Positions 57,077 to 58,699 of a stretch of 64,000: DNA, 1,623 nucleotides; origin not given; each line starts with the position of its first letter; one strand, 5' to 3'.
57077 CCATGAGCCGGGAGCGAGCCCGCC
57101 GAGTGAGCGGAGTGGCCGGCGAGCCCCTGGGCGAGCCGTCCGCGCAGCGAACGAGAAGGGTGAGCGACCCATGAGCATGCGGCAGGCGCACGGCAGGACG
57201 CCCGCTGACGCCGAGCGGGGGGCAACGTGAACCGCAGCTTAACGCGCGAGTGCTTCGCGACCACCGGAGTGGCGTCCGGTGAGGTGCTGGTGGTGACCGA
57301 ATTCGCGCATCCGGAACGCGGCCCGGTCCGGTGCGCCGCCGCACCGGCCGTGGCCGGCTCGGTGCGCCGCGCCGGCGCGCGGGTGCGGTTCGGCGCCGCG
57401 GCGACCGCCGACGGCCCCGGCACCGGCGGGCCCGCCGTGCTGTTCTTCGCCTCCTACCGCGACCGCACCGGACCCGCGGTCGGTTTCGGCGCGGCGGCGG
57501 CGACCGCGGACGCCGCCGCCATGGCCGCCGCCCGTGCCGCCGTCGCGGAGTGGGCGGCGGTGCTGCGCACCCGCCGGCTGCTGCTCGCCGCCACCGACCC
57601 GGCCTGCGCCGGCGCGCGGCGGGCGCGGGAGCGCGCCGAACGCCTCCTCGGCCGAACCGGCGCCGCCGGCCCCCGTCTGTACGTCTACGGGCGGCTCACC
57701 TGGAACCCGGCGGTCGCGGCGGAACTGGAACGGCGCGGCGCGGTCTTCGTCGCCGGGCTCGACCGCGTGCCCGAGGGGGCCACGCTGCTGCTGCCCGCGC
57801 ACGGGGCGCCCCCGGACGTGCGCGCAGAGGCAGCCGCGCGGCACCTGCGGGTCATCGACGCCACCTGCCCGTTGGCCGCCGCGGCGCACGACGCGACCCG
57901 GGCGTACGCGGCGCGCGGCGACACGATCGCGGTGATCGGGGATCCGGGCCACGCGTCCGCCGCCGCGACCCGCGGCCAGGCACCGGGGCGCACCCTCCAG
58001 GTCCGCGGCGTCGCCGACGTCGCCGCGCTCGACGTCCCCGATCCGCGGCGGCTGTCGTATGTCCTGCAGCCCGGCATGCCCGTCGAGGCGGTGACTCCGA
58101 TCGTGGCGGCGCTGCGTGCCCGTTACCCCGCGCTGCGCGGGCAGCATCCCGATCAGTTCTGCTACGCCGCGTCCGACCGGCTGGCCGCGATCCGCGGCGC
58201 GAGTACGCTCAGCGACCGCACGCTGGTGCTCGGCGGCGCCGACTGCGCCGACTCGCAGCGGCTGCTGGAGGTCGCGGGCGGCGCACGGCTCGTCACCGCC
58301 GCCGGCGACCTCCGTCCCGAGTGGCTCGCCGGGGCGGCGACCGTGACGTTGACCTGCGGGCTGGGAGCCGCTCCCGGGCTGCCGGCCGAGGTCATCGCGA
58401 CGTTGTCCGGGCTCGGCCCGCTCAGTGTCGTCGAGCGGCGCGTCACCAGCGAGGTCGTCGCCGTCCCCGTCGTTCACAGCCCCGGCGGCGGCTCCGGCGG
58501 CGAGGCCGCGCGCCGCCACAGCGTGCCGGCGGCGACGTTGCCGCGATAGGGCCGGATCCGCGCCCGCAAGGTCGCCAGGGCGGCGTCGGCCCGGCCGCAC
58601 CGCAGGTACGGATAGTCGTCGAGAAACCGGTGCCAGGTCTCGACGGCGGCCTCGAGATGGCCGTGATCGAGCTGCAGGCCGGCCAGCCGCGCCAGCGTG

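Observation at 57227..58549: Divergent IspH paralogue with substituted catalytic and substrate-contact residues, inside a prenylation gene cluster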

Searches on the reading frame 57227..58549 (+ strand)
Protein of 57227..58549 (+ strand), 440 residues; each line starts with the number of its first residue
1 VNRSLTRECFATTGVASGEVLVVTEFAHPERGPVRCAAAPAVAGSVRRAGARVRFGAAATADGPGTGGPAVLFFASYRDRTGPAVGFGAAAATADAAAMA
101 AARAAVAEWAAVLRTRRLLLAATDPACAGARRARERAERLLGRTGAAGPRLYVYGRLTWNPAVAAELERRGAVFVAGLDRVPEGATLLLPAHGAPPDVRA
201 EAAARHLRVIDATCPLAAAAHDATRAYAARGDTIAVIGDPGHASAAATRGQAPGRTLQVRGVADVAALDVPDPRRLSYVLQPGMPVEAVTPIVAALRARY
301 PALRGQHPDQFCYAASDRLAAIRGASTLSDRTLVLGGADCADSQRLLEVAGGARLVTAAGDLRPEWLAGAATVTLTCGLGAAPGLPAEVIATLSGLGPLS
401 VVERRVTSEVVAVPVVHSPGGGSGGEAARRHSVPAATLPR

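Call 3: search_protein_families(library=pfam, proteins=[window:57227-58549:+], max_evalue=1)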
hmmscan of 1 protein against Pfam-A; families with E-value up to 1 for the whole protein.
window:57227-58549:+ (440 aa): 2 families
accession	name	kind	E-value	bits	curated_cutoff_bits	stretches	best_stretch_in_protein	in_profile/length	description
PF02401.23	LYTB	-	2.2e-46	158.7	24.5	1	119-393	2-266/267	LytB protein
PF20658.2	MSG_insertion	-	0.099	13.3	24.8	1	199-248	5-55/76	Malate synthase G, alpha-beta insertion domain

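Call 4: search_protein_families(library=ncbifam, proteins=[window:57227-58549:+], max_evalue=1)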
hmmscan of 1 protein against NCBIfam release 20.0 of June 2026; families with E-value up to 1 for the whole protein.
window:57227-58549:+ (440 aa): 8 families
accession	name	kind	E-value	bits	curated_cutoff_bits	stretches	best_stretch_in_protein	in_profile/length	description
NF002189.0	PRK01045.1-3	equivalog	2.6e-58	197.5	444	1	111-409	9-309/326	4-hydroxy-3-methylbut-2-enyl diphosphate reductase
NF002188.0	PRK01045.1-2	equivalog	5e-55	186.7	420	1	118-414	3-302/315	4-hydroxy-3-methylbut-2-enyl diphosphate reductase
NF002190.0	PRK01045.1-4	subfamily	4.3e-53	180.3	389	1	116-414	7-310/321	4-hydroxy-3-methylbut-2-enyl diphosphate reductase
TIGR00216.1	ispH_lytB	equivalog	6.2e-43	147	187.85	1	126-384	10-270/282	4-hydroxy-3-methylbut-2-enyl diphosphate reductase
NF002187.0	PRK01045.1-1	equivalog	3.9e-30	104.9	276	1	127-381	12-263/282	4-hydroxy-3-methylbut-2-enyl diphosphate reductase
NF000907.0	PRK00087.1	equivalog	4.3e-25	88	624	1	122-385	7-267/671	bifunctional 4-hydroxy-3-methylbut-2-enyl diphosphate reductase/30S ribosomal protein S1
NF009024.0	PRK12360.1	equivalog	3.7e-21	75.7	387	1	118-378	3-263/281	4-hydroxy-3-methylbut-2-enyl diphosphate reductase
NF009911.0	PRK13371.1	equivalog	5.9e-08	32.2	440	1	126-265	65-207/405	4-hydroxy-3-methylbut-2-enyl diphosphate reductase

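Call 5: search_solved_structures(query=window:57227-58549:+, max_evalue=1, show_alignments=2)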
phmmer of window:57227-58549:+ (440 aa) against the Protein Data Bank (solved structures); distinct sequences matched with E-value up to 1: 17.
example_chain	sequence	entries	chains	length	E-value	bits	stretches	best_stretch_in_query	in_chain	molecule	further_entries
3zgl_A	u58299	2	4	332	3.7e-41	145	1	116-402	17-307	4-HYDROXY-3-METHYLBUT-2-ENYL DIPHOSPHATE REDUCTASE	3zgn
4h4c_A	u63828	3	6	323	4.7e-41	144.7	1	117-402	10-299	4-hydroxy-3-methylbut-2-enyl diphosphate reductase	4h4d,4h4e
3urk_A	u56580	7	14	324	4.8e-41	144.6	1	117-402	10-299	4-hydroxy-3-methylbut-2-enyl diphosphate reductase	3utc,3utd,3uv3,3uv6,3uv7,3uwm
4eb3_A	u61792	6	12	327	4.9e-41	144.6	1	117-402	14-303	4-hydroxy-3-methylbut-2-enyl diphosphate reductase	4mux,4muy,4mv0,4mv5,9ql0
3szu_A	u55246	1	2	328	4.9e-41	144.6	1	117-402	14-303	4-hydroxy-3-methylbut-2-enyl diphosphate reductase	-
3f7t_A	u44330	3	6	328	4.9e-41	144.6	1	117-402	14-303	4-hydroxy-3-methylbut-2-enyl diphosphate reductase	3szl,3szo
3t0f_A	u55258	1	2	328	4.9e-41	144.6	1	117-402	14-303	4-hydroxy-3-methylbut-2-enyl diphosphate reductase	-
3ke8_A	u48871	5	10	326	5.6e-41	144.4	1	117-402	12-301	4-hydroxy-3-methylbut-2-enyl diphosphate reductase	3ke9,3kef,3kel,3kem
3t0g_A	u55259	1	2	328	9.4e-41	143.7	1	117-402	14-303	4-hydroxy-3-methylbut-2-enyl diphosphate reductase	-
4n7b_A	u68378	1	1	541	1.4e-28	103.6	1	125-348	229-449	LytB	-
3dnf_A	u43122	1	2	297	3.1e-18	69.5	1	121-382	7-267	4-hydroxy-3-methylbut-2-enyl diphosphate reductase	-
5w40_A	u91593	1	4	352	0.19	14.2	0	214-265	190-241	PopP2 protein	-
7f3n_A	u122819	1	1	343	0.22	14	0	214-265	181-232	Type III effector protein popp2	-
5w3y_A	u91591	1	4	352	0.23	14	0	214-265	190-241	PopP2 protein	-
5w3x_A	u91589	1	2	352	0.23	13.9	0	214-265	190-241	PopP2 protein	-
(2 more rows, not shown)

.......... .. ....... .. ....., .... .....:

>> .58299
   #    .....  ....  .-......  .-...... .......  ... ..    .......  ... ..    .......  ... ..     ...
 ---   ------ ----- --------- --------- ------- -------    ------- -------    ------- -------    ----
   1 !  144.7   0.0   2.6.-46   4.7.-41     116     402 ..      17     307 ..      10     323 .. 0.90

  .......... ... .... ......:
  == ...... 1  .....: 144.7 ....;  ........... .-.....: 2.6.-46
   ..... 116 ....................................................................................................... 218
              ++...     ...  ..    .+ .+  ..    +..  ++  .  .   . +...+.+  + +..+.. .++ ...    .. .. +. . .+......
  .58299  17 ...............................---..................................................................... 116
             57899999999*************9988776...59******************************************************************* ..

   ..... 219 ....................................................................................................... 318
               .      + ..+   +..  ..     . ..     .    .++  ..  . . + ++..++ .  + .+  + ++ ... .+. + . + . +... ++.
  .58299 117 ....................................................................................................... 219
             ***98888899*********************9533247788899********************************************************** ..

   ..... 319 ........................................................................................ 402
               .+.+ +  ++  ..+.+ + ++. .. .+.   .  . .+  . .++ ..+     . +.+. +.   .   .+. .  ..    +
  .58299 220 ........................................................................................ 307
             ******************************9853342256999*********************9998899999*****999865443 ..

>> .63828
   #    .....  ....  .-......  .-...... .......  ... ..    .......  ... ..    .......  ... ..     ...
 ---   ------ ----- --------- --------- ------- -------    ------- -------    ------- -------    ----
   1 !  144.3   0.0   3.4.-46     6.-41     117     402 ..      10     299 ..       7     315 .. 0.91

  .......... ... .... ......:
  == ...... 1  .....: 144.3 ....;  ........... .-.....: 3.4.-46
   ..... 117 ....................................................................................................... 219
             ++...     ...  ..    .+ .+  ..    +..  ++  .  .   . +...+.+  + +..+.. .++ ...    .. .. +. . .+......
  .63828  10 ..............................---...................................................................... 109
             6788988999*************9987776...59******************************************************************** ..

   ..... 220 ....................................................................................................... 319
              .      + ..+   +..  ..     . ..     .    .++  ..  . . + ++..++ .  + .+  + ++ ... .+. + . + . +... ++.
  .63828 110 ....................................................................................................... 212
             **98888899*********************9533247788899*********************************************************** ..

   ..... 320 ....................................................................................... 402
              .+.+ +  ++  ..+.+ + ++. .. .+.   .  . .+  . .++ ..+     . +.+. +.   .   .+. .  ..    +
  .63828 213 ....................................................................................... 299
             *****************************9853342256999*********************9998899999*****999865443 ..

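Call 12: find_homologous_proteins(query=window:57227-58549:+, max_evalue=1e-10)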
Query window:57227-58549:+ (440 aa): 777 proteins with E <= 1e-10 among 8000 candidates; the best 120 are listed.
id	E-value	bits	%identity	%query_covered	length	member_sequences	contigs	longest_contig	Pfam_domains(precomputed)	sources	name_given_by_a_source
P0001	8.7e-270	913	100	100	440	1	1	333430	PF02401.24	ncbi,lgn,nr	ncbi:MAG TPA: 4-hydroxy-3-methylbut-2-enyl diphosphate reductase [Streptosporangiaceae bacterium]|nr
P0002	3.2e-129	450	56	93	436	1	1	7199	PF02401.24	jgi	jgi:4-hydroxy-3-methylbut-2-en-1-yl diphosphate reductase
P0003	2.3e-121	424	53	93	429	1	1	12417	PF02401.24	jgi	jgi:4-hydroxy-3-methylbut-2-en-1-yl diphosphate reductase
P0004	3.9e-119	417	53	93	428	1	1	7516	PF02401.24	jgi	jgi:4-hydroxy-3-methylbut-2-en-1-yl diphosphate reductase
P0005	2.1e-118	414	54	94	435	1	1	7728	PF02401.24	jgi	jgi:4-hydroxy-3-methylbut-2-en-1-yl diphosphate reductase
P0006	5.0e-118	413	51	98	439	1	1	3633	PF02401.24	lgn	-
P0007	1.1e-117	412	53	93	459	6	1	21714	PF02401.24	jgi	jgi:4-hydroxy-3-methylbut-2-enyl diphosphate reductase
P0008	3.5e-117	410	53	93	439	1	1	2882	PF02401.24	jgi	jgi:4-hydroxy-3-methylbut-2-en-1-yl diphosphate reductase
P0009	5.2e-112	393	52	93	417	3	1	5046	PF02401.24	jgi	jgi:4-hydroxy-3-methylbut-2-enyl diphosphate reductase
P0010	3.5e-110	387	50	94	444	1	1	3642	PF02401.24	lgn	-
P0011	1.6e-108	382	52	93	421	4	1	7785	PF02401.24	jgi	jgi:4-hydroxy-3-methylbut-2-en-1-yl diphosphate reductase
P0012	2.8e-106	374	51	94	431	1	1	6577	PF02401.24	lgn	-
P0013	8.2e-106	373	53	91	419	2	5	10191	PF02401.24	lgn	-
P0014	2.7e-98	348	50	94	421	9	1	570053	PF02401.24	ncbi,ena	-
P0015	1.5e-97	346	50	93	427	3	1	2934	PF02401.24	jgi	-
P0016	2.0e-97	345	50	94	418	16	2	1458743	PF02401.24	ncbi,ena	-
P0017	7.1e-97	343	49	93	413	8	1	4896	PF02401.24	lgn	-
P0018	2.9e-96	341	49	93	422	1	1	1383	PF02401.24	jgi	jgi:4-hydroxy-3-methylbut-2-enyl diphosphate reductase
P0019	5.3e-96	341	49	93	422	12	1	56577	PF02401.24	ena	-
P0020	1.0e-95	340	50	94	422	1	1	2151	PF02401.24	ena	-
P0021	3.4e-95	338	50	94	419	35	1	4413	PF02401.24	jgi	jgi:4-hydroxy-3-methylbut-2-en-1-yl diphosphate reductase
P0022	3.7e-95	338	49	94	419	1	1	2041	PF02401.24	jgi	jgi:4-hydroxy-3-methylbut-2-enyl diphosphate reductase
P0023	3.8e-95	338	50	94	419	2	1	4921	PF02401.24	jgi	jgi:4-hydroxy-3-methylbut-2-en-1-yl diphosphate reductase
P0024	4.2e-95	338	48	93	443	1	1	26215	PF02401.24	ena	-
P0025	4.4e-95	338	50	94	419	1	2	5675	PF02401.24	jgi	jgi:4-hydroxy-3-methylbut-2-en-1-yl diphosphate reductase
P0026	4.6e-95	337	49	93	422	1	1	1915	PF02401.24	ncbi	-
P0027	8.7e-95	337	49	94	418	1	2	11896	PF02401.24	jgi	jgi:4-hydroxy-3-methylbut-2-en-1-yl diphosphate reductase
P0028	1.3e-94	336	49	93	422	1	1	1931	PF02401.24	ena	-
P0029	2.2e-94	335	50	94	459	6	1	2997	PF02401.24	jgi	jgi:4-hydroxy-3-methylbut-2-en-1-yl diphosphate reductase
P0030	2.2e-94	335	50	94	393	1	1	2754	PF02401.24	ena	-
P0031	2.5e-94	335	50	95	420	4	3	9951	PF02401.24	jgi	jgi:4-hydroxy-3-methylbut-2-en-1-yl diphosphate reductase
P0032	2.6e-94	335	51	95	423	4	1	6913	PF02401.24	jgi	-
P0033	3.1e-94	335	48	93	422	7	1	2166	PF02401.24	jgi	jgi:4-hydroxy-3-methylbut-2-en-1-yl diphosphate reductase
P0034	3.4e-94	335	47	93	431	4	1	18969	PF02401.24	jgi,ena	jgi:4-hydroxy-3-methylbut-2-en-1-yl diphosphate reductase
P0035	3.8e-94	334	48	94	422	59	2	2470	PF02401.24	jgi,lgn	-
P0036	4.2e-94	334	49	94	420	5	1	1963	PF02401.24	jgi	jgi:4-hydroxy-3-methylbut-2-enyl diphosphate reductase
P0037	5.3e-94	334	47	93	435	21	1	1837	PF02401.24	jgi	jgi:4-hydroxy-3-methylbut-2-en-1-yl diphosphate reductase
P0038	6.5e-94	334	49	93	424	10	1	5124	PF02401.24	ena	-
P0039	8.4e-94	333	49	94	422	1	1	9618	PF02401.24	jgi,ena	-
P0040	8.7e-94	333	47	93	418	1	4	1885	PF02401.24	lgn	-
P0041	1.0e-93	333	48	94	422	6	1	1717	PF02401.24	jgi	jgi:4-hydroxy-3-methylbut-2-en-1-yl diphosphate reductase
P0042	1.1e-93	333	48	93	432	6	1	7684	PF02401.24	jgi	jgi:4-hydroxy-3-methylbut-2-en-1-yl diphosphate reductase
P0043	2.0e-93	332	49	93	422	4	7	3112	PF02401.24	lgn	-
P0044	3.2e-93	331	47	93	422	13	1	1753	PF02401.24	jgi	-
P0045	3.4e-93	331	49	93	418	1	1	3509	PF02401.24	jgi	jgi:4-hydroxy-3-methylbut-2-enyl diphosphate reductase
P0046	5.7e-93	331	48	93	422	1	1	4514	PF02401.24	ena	-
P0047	6.6e-93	330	49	93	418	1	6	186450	PF02401.24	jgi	jgi:4-hydroxy-3-methylbut-2-enyl diphosphate reductase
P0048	6.9e-93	330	50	93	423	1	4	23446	PF02401.24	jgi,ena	-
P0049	7.7e-93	330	48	94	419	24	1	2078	PF02401.24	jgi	jgi:4-hydroxy-3-methylbut-2-enyl diphosphate reductase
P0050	1.0e-92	330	48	93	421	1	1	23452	PF02401.24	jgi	jgi:4-hydroxy-3-methylbut-2-en-1-yl diphosphate reductase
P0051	1.1e-92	330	48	93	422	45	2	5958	PF02401.24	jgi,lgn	jgi:4-hydroxy-3-methylbut-2-en-1-yl diphosphate reductase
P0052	1.2e-92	330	49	94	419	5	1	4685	PF02401.24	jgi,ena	-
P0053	1.6e-92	329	50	94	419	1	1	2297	PF02401.24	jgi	jgi:4-hydroxy-3-methylbut-2-en-1-yl diphosphate reductase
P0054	1.7e-92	329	47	93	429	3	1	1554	PF02401.24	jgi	jgi:4-hydroxy-3-methylbut-2-en-1-yl diphosphate reductase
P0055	2.6e-92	328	48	94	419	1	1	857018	PF02401.24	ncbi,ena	-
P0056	3.0e-92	328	48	94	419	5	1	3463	PF02401.24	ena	-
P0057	4.2e-92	328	49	94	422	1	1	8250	PF02401.24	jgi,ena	-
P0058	7.6e-92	327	48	93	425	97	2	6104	PF02401.24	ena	-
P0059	1.3e-91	326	48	93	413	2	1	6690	PF02401.24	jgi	jgi:4-hydroxy-3-methylbut-2-en-1-yl diphosphate reductase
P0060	1.4e-91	326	48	93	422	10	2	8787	PF02401.24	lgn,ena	-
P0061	3.1e-91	325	49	90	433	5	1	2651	PF02401.24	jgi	jgi:4-hydroxy-3-methylbut-2-en-1-yl diphosphate reductase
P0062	4.8e-91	324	48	93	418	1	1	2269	PF02401.24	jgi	jgi:4-hydroxy-3-methylbut-2-enyl diphosphate reductase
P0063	9.1e-91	323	48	94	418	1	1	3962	PF02401.24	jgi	jgi:4-hydroxy-3-methylbut-2-en-1-yl diphosphate reductase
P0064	1.2e-90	323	48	93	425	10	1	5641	PF02401.24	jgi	jgi:4-hydroxy-3-methylbut-2-en-1-yl diphosphate reductase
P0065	2.6e-90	322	47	93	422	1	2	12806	PF02401.24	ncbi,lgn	ncbi:MAG: 4-hydroxy-3-methylbut-2-enyl diphosphate reductase [Egibacteraceae bacterium]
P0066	3.0e-90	322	46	93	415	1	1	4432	PF02401.24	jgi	jgi:4-hydroxy-3-methylbut-2-en-1-yl diphosphate reductase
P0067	4.0e-90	321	49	94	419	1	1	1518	PF02401.24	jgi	jgi:4-hydroxy-3-methylbut-2-en-1-yl diphosphate reductase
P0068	4.3e-90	321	49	93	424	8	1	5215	PF02401.24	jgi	jgi:4-hydroxy-3-methylbut-2-enyl diphosphate reductase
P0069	4.7e-90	321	47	95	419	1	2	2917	PF02401.24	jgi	jgi:4-hydroxy-3-methylbut-2-en-1-yl diphosphate reductase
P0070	5.1e-90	321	49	93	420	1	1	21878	PF02401.24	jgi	jgi:4-hydroxy-3-methylbut-2-en-1-yl diphosphate reductase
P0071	7.9e-90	320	48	94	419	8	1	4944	PF02401.24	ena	-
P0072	7.9e-90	320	47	93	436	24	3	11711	PF02401.24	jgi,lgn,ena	jgi:4-hydroxy-3-methylbut-2-enyl diphosphate reductase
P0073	1.1e-89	320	47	93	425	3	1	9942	PF02401.24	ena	-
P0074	1.6e-89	319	47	93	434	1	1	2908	PF02401.24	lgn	-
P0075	1.6e-89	319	49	94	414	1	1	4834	PF02401.24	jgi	jgi:4-hydroxy-3-methylbut-2-enyl diphosphate reductase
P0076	3.9e-89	318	48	94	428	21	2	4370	PF02401.24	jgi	jgi:4-hydroxy-3-methylbut-2-en-1-yl diphosphate reductase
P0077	4.0e-89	318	47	94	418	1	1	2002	PF02401.24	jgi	jgi:4-hydroxy-3-methylbut-2-enyl diphosphate reductase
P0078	4.5e-89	318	47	94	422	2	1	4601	PF02401.24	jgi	jgi:4-hydroxy-3-methylbut-2-en-1-yl diphosphate reductase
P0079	5.0e-89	318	48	93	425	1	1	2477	PF02401.24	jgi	-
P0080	5.9e-89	317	47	94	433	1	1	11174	PF02401.24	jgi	jgi:4-hydroxy-3-methylbut-2-en-1-yl diphosphate reductase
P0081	7.3e-89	317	48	94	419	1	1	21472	PF02401.24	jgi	jgi:4-hydroxy-3-methylbut-2-en-1-yl diphosphate reductase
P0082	7.6e-89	317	47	95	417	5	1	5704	PF02401.24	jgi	jgi:4-hydroxy-3-methylbut-2-enyl diphosphate reductase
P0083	1.2e-88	316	47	93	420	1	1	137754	PF02401.24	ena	-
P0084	1.7e-88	316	48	89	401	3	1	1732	PF02401.24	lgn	-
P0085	1.8e-88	316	48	94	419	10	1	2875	PF02401.24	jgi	jgi:4-hydroxy-3-methylbut-2-enyl diphosphate reductase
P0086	2.3e-88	315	48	92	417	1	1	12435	PF02401.24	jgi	jgi:4-hydroxy-3-methylbut-2-en-1-yl diphosphate reductase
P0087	4.3e-88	315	49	93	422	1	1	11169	PF02401.24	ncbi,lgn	ncbi:MAG TPA: 4-hydroxy-3-methylbut-2-enyl diphosphate reductase [Streptosporangiaceae bacterium]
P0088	4.4e-88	314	47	93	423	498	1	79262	PF02401.24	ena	-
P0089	6.4e-88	314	47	94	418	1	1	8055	PF02401.24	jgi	jgi:4-hydroxy-3-methylbut-2-en-1-yl diphosphate reductase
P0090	8.6e-88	314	47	94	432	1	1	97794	PF02401.24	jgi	jgi:4-hydroxy-3-methylbut-2-en-1-yl diphosphate reductase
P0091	5.8e-87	311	49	89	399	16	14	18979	PF02401.24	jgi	jgi:4-hydroxy-3-methylbut-2-enyl diphosphate reductase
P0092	6.1e-87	311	48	94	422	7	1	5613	PF02401.24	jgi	jgi:4-hydroxy-3-methylbut-2-en-1-yl diphosphate reductase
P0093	8.8e-87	310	46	93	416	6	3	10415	PF02401.24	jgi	jgi:4-hydroxy-3-methylbut-2-enyl diphosphate reductase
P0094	9.0e-87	310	47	94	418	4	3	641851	PF02401.24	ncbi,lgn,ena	-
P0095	2.4e-86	309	47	95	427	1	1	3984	PF02401.24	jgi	jgi:4-hydroxy-3-methylbut-2-en-1-yl diphosphate reductase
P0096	8.9e-86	307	46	93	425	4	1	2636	PF02401.24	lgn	-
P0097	1.0e-85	307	50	84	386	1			PF02401.24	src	-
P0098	1.0e-85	307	47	94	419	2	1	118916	PF02401.24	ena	-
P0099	1.1e-85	307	48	92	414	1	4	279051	PF02401.24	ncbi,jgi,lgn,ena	-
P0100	1.6e-85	306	46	94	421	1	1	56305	PF02401.24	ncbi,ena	-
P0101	2.6e-85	305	46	94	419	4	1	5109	PF02401.24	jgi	jgi:4-hydroxy-3-methylbut-2-en-1-yl diphosphate reductase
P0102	3.3e-85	305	46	94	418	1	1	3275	PF02401.24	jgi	jgi:4-hydroxy-3-methylbut-2-enyl diphosphate reductase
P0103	5.2e-85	304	47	94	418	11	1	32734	PF02401.24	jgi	jgi:4-hydroxy-3-methylbut-2-enyl diphosphate reductase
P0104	6.1e-85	304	46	93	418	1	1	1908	PF02401.24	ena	-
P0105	7.6e-85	304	47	93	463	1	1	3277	PF02401.24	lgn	-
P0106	1.8e-84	303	46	94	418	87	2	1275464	PF02401.24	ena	-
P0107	2.6e-84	302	47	96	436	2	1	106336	PF02401.24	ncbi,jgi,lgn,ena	-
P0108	3.8e-84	302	45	96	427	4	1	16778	PF02401.24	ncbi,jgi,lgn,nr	ncbi:MAG TPA: 4-hydroxy-3-methylbut-2-enyl diphosphate reductase [Streptosporangiaceae bacterium]|nr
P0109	4.5e-84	301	46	93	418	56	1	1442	PF02401.24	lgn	-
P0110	5.1e-84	301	46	94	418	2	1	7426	PF02401.24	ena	-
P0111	6.5e-84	301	46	94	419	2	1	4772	PF02401.24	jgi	jgi:4-hydroxy-3-methylbut-2-en-1-yl diphosphate reductase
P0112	6.6e-84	301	46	94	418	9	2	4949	PF02401.24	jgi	jgi:4-hydroxy-3-methylbut-2-en-1-yl diphosphate reductase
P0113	2.5e-83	299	46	94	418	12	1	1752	PF02401.24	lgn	-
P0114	3.0e-83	299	45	96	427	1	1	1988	PF02401.24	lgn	-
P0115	7.0e-83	297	44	95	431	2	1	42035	PF02401.24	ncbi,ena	-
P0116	1.1e-82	297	46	94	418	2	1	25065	PF02401.24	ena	-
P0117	2.1e-82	296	45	93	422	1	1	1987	PF02401.24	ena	-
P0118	2.1e-82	296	44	89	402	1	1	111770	PF02401.24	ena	-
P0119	2.2e-82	296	46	94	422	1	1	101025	PF02401.24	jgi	jgi:4-hydroxy-3-methylbut-2-enyl diphosphate reductase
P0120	3.9e-82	295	45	94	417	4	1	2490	PF02401.24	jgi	-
